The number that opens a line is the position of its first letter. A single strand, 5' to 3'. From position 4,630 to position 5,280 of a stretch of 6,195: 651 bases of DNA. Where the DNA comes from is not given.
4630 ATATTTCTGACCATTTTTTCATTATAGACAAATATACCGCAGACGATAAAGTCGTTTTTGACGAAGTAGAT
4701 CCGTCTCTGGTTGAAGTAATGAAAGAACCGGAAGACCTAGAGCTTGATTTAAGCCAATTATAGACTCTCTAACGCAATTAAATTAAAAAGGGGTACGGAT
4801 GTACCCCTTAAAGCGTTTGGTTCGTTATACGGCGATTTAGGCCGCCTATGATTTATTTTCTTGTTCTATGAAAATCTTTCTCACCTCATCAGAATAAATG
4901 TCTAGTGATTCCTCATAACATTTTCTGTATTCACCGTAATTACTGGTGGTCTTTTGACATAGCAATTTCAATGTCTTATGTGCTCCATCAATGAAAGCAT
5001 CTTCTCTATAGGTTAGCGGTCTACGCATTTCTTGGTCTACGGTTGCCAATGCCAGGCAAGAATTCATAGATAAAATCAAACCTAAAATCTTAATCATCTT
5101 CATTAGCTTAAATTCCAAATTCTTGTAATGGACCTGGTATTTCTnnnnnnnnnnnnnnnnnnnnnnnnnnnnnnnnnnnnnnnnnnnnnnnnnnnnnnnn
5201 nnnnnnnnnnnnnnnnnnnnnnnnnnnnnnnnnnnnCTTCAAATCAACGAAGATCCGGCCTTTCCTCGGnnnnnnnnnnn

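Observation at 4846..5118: Small secreted cysteine-containing protein co-transcribed downstream of the recombinase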

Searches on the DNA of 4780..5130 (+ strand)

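Call 10: search_dna_similar(query=window:4780-5130:+, collection=ecoli_genomes, mode=distant, rows=spread, max_rows=30)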
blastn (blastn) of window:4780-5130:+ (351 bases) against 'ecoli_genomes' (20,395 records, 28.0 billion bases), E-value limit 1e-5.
Records with a match: 56; places in all: 58; records where one place covers at least 80% of the query: 17.
Genomes with a match: 56 of 5426; with a place that covers at least 80% of the query: 17. Places per genome that has any: lowest 1, median 1, highest 2. On chromosomes: 58 places; on plasmids: 0.
Best place of each record, by identity: >=99% 13; 95-99% 5; 90-95% 11; 80-90% 27.
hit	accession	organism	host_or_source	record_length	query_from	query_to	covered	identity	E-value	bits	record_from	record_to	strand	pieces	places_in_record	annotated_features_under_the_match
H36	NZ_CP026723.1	Escherichia coli strain 266917_2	Homo sapiens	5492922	1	351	100%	100.0%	1e-178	634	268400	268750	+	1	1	recombinase family protein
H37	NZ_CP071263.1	Escherichia coli strain MEI003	Outdoors environment of a veterinary ...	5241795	1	351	100%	100.0%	1e-178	634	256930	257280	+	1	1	recombinase family protein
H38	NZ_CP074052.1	Escherichia coli strain PD23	Pig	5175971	1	351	100%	100.0%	1e-178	634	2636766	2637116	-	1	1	recombinase family protein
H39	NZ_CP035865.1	Escherichia coli strain E275 a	Homo sapiens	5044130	1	351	100%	99.7%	4e-177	629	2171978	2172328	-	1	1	recombinase family protein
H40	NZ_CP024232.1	Escherichia coli O6:H16 strain 2014EL-1346-6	missing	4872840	1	351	100%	99.4%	5e-176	625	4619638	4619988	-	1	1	recombinase family protein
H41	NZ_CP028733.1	Escherichia coli strain H2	Homo sapiens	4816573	1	351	100%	99.4%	5e-176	625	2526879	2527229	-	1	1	recombinase family protein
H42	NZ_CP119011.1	Escherichia coli strain CE0007a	Bos taurus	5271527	1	351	100%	99.4%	5e-176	625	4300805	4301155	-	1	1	recombinase family protein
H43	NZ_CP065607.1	Escherichia coli strain FDAARGOS_946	missing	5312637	1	351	100%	98.9%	3e-173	616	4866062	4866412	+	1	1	recombinase family protein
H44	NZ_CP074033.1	Escherichia coli strain PI7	Pig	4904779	1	351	100%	98.9%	3e-172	612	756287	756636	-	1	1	recombinase family protein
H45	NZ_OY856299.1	Escherichia coli strain EC7072022BGR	Homo sapiens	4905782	72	351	80%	98.6%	1e-134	488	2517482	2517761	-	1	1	none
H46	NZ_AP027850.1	Escherichia coli strain 2017.18.04CC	Homo sapiens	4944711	1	69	20%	92.8%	1e-18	103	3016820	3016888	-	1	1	recombinase family protein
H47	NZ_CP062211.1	Escherichia coli strain L3Cip3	river water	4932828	1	69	20%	91.3%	2e-17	99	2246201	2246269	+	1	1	recombinase family protein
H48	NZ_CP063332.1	Escherichia coli strain BS74R-D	Homo sapiens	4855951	1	69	20%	91.3%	2e-17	99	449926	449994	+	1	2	recombinase family protein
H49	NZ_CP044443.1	Escherichia coli strain HeN100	-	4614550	1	69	20%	91.3%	2e-17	99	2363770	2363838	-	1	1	recombinase family protein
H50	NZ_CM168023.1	Escherichia coli strain PEC41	Sus scrofa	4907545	1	69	20%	91.3%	2e-17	99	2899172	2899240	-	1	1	recombinase family protein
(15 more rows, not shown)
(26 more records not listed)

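Call 12: get_annotated_region(hit=H46, flank=3500)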
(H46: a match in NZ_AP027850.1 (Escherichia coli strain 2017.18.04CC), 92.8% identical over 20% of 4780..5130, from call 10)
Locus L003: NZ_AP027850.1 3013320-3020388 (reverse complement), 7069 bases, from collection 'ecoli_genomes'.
description: Escherichia coli strain 2017.18.04CC chromosome, complete genome
organism: Escherichia coli strain 2017.18.04CC (NCBI taxid 562)
replicon: chromosome; assembly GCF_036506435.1
host: Homo sapiens; source: feces; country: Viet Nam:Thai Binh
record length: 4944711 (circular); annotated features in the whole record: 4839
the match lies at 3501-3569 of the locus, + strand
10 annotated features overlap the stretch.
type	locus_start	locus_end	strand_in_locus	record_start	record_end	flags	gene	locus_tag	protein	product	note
CDS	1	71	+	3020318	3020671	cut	-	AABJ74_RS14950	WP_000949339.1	D-Ala-D-Ala carboxypeptidase family metallohydrolase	-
CDS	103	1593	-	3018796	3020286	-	-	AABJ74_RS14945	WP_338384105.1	DEAD/DEAH box helicase family protein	-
CDS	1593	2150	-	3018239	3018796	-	-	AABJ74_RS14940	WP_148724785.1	hypothetical protein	-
CDS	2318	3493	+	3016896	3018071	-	-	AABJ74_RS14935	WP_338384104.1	GIY-YIG nuclease family protein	-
CDS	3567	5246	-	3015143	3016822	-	-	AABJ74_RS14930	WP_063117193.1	recombinase family protein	-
CDS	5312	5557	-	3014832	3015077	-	-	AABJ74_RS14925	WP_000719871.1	hypothetical protein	-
CDS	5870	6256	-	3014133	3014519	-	-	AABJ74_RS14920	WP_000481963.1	hypothetical protein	-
CDS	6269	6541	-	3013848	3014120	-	-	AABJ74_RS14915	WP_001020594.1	hypothetical protein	-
CDS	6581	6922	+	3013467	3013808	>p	ycdX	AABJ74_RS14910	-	zinc-binding phosphatase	incomplete; partial in the middle of a contig; missing N-terminus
CDS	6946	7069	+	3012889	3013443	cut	ycdY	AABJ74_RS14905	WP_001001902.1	molecular chaperone YcdY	-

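Call 13: get_annotated_region(hit=H45, flank=3500)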
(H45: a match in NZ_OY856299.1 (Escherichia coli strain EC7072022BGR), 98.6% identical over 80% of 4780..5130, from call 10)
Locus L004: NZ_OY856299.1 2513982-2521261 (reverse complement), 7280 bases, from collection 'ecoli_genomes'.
description: Escherichia coli strain EC7072022BGR isolate EC7072022 chromosome 707, complete sequence
organism: Escherichia coli strain EC7072022BGR (NCBI taxid 562)
replicon: chromosome; assembly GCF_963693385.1
host: Homo sapiens; source: human urine; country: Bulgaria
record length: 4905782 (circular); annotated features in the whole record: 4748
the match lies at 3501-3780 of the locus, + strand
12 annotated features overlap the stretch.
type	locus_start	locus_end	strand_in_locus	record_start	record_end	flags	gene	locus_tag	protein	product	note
CDS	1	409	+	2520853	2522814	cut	rlhA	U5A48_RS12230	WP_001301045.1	23S rRNA 5-hydroxycytidine C2501 synthase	-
CDS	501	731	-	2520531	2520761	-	yncJ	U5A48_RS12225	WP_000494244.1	YncJ family protein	-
CDS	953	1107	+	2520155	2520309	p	-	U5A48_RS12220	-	mRNA interferase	frameshifted; internal stop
CDS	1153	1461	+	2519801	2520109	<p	hicB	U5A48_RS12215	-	type II toxin-antitoxin system antitoxin HicB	incomplete; partial in the middle of a contig; missing C-terminus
CDS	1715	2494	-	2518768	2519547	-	-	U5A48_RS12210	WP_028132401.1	lysozyme inhibitor LprI family protein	-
CDS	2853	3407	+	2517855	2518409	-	-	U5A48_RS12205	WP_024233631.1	hypothetical protein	-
CDS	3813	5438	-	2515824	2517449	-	-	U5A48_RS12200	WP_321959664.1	recombinase family protein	-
CDS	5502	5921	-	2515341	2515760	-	-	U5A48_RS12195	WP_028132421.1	hypothetical protein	-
CDS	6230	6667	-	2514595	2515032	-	-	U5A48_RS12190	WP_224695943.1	hypothetical protein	-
CDS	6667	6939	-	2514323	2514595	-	-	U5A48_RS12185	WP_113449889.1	hypothetical protein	-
CDS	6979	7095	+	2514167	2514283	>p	hicB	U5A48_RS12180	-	type II toxin-antitoxin system antitoxin HicB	incomplete; partial in the middle of a contig; missing N-terminus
CDS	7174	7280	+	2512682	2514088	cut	ydcR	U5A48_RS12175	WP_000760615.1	PLP-dependent aminotransferase family protein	-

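Call 22: search_dna_similar(query=window:4849-5103:+, collection=ecoli_genomes, mode=distant, rows=best, max_rows=30, max_evalue=0.001)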
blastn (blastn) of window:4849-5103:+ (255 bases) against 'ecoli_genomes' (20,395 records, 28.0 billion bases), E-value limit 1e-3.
Records with a match: 18; places in all: 18; records where one place covers at least 80% of the query: 18.
Genomes with a match: 18 of 5426; with a place that covers at least 80% of the query: 18. Places per genome that has any: lowest 1, median 1, highest 1. On chromosomes: 18 places; on plasmids: 0.
Best place of each record, by identity: >=99% 17; 95-99% 1.
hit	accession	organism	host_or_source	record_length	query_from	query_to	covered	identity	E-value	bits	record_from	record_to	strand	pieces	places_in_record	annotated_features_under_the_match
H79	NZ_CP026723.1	Escherichia coli strain 266917_2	Homo sapiens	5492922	1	255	100%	100.0%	9e-127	461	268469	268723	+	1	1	none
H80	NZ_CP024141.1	Escherichia coli strain 14EC029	clinical patient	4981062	1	255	100%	100.0%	9e-127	461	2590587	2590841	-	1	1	none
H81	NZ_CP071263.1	Escherichia coli strain MEI003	Outdoors environment of a veterinary ...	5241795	1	255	100%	100.0%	9e-127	461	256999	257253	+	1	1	none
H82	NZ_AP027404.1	Escherichia coli strain EC416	Sus scrofa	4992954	1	255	100%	100.0%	9e-127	461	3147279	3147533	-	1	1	none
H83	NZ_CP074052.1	Escherichia coli strain PD23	Pig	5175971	1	255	100%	100.0%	9e-127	461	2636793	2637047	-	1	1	none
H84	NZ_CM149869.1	Escherichia coli strain HCP5S3_I4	Sus scrofa domesticus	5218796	1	255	100%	100.0%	9e-127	461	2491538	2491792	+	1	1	none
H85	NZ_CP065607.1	Escherichia coli strain FDAARGOS_946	missing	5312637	1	255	100%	99.6%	4e-125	456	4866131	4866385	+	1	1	none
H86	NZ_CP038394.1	Escherichia coli O55:H7 strain DEC5A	Homo sapiens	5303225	1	255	100%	99.6%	4e-125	456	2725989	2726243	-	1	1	none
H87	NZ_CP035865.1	Escherichia coli strain E275 a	Homo sapiens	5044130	1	255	100%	99.6%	4e-125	456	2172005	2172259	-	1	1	none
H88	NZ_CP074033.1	Escherichia coli strain PI7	Pig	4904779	1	255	100%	99.6%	4e-125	456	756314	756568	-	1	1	none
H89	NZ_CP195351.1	Escherichia coli strain 24AR0357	Homo sapiens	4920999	1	255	100%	99.6%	4e-125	456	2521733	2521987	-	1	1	none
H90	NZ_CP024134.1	Escherichia coli strain 14EC017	clinical patient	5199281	1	255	100%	99.2%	5e-124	452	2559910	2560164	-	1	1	none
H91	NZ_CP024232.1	Escherichia coli O6:H16 strain 2014EL-1346-6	missing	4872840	1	255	100%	99.2%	5e-124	452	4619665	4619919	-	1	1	none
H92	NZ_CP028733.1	Escherichia coli strain H2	Homo sapiens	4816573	1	255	100%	99.2%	5e-124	452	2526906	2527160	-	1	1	none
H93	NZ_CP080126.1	Escherichia coli strain PK8568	chicken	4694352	1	255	100%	99.2%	5e-124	452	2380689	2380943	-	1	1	none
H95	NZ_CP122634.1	Escherichia coli strain ETEC4085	Sus scrofa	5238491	1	255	100%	99.2%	5e-124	452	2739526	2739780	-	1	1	none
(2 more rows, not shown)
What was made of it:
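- RefSeq/PGAP annotates nothing there in 18 of 18 genomes (call 22). Carriers are rare: 18 of 5426 genomes (call 22).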

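Call 23: get_annotated_region(hit=H90, flank=2500)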
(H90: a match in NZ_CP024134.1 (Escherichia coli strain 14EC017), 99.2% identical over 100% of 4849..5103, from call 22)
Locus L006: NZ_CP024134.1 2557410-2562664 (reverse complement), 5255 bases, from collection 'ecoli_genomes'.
description: Escherichia coli strain 14EC017 chromosome, complete genome
organism: Escherichia coli strain 14EC017 (NCBI taxid 562)
replicon: chromosome; assembly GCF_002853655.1
host: -; source: clinical patient; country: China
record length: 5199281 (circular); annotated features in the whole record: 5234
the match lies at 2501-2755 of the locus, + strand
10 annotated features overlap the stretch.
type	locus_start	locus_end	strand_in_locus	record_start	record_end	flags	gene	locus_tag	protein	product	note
CDS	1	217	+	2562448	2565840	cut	-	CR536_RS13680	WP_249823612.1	phage tail tip domain-containing protein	-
CDS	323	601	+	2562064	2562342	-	-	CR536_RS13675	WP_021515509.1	hypothetical protein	-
CDS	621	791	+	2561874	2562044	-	-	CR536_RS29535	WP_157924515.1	hypothetical protein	-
CDS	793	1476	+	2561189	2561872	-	-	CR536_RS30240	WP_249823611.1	hypothetical protein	-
CDS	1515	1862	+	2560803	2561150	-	-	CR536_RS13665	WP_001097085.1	hypothetical protein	-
CDS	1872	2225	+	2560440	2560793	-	-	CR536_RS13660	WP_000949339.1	D-Ala-D-Ala carboxypeptidase family metallohydrolase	-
CDS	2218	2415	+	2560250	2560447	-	-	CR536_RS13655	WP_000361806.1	hypothetical protein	-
CDS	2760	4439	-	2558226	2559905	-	-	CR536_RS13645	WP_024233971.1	recombinase family protein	-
CDS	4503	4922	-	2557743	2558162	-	-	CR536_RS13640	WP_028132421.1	hypothetical protein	-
CDS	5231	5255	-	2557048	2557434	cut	-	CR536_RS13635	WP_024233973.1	hypothetical protein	-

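Call 24: get_annotated_region(hit=H95, flank=2500)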
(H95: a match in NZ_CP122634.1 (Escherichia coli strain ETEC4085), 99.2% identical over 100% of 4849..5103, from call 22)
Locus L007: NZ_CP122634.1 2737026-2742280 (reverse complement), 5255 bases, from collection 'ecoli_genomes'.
description: Escherichia coli strain ETEC4085 chromosome, complete genome
organism: Escherichia coli strain ETEC4085 (NCBI taxid 562)
replicon: chromosome; assembly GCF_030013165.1
host: Sus scrofa; source: feces; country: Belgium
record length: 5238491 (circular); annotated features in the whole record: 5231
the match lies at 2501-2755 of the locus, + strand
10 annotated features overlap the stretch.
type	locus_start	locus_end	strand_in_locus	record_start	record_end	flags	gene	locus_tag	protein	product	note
CDS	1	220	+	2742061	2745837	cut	-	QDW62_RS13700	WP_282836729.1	phage tail tip protein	-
CDS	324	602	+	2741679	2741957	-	-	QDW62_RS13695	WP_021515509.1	hypothetical protein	-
CDS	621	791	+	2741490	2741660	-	-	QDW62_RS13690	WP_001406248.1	hypothetical protein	-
CDS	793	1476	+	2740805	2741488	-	-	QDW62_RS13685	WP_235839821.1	hypothetical protein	-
CDS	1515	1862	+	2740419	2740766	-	-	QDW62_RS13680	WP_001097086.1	hypothetical protein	-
CDS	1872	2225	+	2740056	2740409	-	-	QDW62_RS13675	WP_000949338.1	D-Ala-D-Ala carboxypeptidase family metallohydrolase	-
CDS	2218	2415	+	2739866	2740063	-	-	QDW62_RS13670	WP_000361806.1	hypothetical protein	-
CDS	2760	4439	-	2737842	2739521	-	-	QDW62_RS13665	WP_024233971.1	recombinase family protein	-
CDS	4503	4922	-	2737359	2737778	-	-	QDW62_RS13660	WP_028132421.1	hypothetical protein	-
CDS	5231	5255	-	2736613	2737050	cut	-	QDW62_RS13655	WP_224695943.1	hypothetical protein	-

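Call 25: get_annotated_region(hit=H82, flank=2500)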
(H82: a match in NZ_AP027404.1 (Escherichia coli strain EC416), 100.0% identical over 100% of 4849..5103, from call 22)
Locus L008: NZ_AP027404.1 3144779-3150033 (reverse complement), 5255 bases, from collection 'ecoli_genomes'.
description: Escherichia coli strain EC416 isolate EC416 chromosome, complete genome
organism: Escherichia coli strain EC416 (NCBI taxid 562)
replicon: chromosome; assembly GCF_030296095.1
host: Sus scrofa; source: feces; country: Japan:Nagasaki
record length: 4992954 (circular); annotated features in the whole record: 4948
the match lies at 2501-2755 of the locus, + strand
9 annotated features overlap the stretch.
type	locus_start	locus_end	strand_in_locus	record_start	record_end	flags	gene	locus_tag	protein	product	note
CDS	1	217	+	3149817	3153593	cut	-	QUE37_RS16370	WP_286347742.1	phage tail tip domain-containing protein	-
CDS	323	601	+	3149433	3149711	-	-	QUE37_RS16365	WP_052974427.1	hypothetical protein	-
CDS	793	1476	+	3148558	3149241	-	-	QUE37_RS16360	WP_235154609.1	hypothetical protein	-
CDS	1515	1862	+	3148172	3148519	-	-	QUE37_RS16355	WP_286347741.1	hypothetical protein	-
CDS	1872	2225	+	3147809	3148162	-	-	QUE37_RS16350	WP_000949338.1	D-Ala-D-Ala carboxypeptidase family metallohydrolase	-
CDS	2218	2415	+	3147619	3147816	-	-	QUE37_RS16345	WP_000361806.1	hypothetical protein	-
CDS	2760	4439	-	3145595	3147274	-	-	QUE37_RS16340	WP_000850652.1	recombinase family protein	-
CDS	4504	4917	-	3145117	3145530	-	-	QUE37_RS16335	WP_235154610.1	hypothetical protein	-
CDS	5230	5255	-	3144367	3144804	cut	-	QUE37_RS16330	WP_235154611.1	hypothetical protein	-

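Call 26: get_annotated_region(hit=H91, flank=2500)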
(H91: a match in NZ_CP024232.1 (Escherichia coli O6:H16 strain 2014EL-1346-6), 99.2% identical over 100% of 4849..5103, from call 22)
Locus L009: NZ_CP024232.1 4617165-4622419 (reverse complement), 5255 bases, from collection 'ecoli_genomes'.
description: Escherichia coli O6:H16 strain 2014EL-1346-6 chromosome, complete genome
organism: Escherichia coli O6:H16 strain 2014EL-1346-6 (NCBI taxid 1446746)
replicon: chromosome; assembly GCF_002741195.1
host: missing; source: missing; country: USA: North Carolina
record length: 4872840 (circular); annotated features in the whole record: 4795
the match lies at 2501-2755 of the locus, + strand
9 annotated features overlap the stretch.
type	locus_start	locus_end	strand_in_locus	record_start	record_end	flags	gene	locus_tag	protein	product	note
CDS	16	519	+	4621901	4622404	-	-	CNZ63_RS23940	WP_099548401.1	hypothetical protein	-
CDS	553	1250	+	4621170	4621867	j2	-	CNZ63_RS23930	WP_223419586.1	IS1 family transposase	programmed frameshift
CDS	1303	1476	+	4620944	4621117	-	-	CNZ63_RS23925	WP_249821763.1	hypothetical protein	-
CDS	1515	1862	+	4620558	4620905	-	-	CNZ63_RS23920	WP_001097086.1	hypothetical protein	-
CDS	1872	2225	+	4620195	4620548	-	-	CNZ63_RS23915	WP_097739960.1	D-Ala-D-Ala carboxypeptidase family metallohydrolase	-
CDS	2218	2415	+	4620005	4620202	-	-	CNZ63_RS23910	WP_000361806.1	hypothetical protein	-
CDS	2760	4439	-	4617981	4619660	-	-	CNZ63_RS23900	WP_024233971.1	recombinase family protein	-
CDS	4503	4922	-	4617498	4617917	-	-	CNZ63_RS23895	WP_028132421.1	hypothetical protein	-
CDS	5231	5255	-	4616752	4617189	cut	-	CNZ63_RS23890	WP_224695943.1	hypothetical protein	-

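Call 27: get_annotated_region(hit=H93, flank=2500)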
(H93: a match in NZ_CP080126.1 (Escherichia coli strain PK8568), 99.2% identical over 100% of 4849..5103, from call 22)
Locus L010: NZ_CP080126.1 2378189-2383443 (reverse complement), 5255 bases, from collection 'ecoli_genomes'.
description: Escherichia coli strain PK8568 chromosome, complete genome
organism: Escherichia coli strain PK8568 (NCBI taxid 562)
replicon: chromosome; assembly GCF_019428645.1
host: -; source: chicken; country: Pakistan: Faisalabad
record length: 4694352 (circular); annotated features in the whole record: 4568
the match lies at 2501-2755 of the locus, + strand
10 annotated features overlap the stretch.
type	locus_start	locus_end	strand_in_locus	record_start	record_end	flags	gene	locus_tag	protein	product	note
CDS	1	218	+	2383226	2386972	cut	-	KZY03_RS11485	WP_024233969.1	phage tail tip protein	-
CDS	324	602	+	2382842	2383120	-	-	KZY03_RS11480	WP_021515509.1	hypothetical protein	-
CDS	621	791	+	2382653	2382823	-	-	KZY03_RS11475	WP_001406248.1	hypothetical protein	-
CDS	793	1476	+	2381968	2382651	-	-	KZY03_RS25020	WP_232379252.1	hypothetical protein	-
CDS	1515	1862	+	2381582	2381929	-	-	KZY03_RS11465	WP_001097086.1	hypothetical protein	-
CDS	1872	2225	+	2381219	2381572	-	-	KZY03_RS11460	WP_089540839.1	D-Ala-D-Ala carboxypeptidase family metallohydrolase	-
CDS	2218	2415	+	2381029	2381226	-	-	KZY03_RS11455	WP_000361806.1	hypothetical protein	-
CDS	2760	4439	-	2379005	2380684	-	-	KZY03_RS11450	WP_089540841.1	recombinase family protein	-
CDS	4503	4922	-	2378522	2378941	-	-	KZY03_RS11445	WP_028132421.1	hypothetical protein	-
CDS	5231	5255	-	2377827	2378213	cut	-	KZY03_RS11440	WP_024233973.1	hypothetical protein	-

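Call 28: get_annotated_region(hit=H86, flank=2500)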
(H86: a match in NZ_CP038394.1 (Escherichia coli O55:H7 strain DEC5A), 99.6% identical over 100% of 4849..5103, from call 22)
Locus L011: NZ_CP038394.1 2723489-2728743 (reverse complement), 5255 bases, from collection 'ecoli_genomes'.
description: Escherichia coli O55:H7 strain DEC5A chromosome, complete genome
organism: Escherichia coli O55:H7 strain DEC5A (NCBI taxid 244320)
replicon: chromosome; assembly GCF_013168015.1
host: Homo sapiens; source: missing; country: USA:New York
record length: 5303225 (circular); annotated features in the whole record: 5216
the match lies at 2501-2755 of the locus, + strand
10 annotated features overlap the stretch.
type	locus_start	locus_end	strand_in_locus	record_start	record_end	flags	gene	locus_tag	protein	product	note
CDS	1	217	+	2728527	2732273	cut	-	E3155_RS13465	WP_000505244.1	phage tail tip protein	-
CDS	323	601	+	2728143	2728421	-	-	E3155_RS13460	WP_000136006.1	hypothetical protein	-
CDS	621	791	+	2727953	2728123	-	-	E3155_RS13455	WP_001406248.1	hypothetical protein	-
CDS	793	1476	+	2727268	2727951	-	-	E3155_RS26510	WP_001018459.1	hypothetical protein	-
CDS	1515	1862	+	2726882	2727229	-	-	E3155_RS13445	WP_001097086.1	hypothetical protein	-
CDS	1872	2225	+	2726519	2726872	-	-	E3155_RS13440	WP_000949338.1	D-Ala-D-Ala carboxypeptidase family metallohydrolase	-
CDS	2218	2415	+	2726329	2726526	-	-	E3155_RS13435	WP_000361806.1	hypothetical protein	-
CDS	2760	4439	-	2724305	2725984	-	-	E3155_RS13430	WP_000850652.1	recombinase family protein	-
CDS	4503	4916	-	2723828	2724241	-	-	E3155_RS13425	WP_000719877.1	hypothetical protein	-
CDS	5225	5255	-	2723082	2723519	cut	-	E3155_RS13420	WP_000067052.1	hypothetical protein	-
